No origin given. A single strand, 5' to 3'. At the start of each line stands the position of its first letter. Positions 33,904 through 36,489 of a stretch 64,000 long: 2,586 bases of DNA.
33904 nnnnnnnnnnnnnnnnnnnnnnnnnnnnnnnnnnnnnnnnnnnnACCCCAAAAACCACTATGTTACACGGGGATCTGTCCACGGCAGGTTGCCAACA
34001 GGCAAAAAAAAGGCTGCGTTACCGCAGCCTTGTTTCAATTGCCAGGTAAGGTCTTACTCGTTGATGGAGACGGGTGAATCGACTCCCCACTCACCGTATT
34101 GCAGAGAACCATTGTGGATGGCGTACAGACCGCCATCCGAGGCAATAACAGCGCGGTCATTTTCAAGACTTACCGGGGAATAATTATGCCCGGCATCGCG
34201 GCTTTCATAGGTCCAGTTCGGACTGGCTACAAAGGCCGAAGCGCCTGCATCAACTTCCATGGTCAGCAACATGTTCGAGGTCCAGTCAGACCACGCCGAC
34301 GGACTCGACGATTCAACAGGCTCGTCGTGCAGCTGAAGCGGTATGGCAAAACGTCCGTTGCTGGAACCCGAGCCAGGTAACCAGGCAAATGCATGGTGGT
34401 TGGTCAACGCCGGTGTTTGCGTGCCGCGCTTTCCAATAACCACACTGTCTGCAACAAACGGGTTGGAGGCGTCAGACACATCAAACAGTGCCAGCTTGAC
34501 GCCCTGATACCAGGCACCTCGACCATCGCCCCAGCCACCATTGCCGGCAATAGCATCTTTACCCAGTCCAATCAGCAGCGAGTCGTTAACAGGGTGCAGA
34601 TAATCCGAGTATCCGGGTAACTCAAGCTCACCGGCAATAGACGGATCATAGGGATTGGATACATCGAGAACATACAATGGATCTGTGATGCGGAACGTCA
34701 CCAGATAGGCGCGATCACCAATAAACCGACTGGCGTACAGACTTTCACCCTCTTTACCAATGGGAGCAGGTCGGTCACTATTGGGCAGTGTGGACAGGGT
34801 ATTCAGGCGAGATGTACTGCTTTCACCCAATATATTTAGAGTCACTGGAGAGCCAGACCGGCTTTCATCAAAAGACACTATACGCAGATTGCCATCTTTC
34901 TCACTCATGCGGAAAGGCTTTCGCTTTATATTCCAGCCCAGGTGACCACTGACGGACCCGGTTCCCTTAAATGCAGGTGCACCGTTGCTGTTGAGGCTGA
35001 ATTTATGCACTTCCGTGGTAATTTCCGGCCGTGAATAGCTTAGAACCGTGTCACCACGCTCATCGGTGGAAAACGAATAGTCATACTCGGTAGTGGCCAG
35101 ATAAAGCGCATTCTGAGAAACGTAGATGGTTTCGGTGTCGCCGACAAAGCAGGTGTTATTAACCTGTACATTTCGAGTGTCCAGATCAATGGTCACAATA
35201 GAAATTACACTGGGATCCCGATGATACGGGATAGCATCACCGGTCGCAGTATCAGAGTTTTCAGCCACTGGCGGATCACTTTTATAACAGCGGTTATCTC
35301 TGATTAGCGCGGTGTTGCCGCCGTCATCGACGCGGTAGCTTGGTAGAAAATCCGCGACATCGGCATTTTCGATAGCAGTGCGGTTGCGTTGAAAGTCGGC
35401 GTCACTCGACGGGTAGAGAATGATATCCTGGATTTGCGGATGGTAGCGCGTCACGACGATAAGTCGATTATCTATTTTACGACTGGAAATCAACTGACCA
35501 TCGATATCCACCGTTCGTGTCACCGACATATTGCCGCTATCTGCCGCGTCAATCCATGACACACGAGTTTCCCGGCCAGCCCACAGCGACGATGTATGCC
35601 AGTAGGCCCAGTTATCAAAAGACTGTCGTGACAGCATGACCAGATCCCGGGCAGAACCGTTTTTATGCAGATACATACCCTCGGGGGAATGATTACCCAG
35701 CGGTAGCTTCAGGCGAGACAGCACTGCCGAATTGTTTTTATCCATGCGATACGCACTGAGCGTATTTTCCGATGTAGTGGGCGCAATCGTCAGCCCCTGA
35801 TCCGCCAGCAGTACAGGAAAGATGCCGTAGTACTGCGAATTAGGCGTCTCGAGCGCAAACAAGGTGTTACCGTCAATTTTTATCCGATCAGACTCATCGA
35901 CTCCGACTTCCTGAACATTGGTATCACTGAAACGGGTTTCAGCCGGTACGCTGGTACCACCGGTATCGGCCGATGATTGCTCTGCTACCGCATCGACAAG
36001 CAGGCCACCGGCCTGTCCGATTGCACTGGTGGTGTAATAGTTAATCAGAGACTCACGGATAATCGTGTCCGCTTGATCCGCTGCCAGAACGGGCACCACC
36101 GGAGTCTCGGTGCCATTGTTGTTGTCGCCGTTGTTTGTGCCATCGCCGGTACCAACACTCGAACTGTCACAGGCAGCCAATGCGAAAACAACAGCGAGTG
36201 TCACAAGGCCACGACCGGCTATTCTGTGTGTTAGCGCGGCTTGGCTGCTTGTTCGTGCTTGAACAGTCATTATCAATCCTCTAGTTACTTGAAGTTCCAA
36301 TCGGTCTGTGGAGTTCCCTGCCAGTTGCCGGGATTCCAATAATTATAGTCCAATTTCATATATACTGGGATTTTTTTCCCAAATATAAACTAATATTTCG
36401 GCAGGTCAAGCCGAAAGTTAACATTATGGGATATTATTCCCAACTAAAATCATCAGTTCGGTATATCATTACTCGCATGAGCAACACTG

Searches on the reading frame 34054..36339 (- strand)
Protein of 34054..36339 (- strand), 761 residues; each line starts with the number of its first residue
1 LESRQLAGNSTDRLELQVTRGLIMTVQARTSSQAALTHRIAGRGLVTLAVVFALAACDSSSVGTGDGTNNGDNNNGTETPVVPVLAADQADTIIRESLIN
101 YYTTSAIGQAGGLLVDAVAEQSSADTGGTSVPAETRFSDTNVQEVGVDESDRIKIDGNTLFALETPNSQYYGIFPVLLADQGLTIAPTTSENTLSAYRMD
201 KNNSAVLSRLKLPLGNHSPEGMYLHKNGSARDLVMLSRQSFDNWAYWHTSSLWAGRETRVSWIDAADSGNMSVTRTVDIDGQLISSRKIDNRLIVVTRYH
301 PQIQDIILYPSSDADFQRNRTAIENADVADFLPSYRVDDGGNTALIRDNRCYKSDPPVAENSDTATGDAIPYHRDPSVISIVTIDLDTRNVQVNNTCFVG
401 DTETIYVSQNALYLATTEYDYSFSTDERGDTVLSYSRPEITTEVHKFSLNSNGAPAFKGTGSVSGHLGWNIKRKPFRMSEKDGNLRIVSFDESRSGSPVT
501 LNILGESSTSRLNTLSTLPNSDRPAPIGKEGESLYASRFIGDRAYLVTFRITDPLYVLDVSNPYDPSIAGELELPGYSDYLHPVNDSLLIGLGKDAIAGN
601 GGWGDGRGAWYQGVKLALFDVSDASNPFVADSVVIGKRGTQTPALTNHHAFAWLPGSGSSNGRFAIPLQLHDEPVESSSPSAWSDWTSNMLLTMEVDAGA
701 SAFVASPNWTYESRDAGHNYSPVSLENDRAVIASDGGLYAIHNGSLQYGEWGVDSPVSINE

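Call 77: search_protein_families(library=pfam, proteins=[window:34054-36339:-], max_evalue=0.001)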
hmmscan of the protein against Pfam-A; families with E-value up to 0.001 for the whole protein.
window:34054-36339:- (761 aa): 1 family
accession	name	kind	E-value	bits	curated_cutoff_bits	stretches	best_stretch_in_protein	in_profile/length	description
PF09826.15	Beta_propel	-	4.4e-97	326.4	22.4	1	137-747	1-488/495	Beta propeller domain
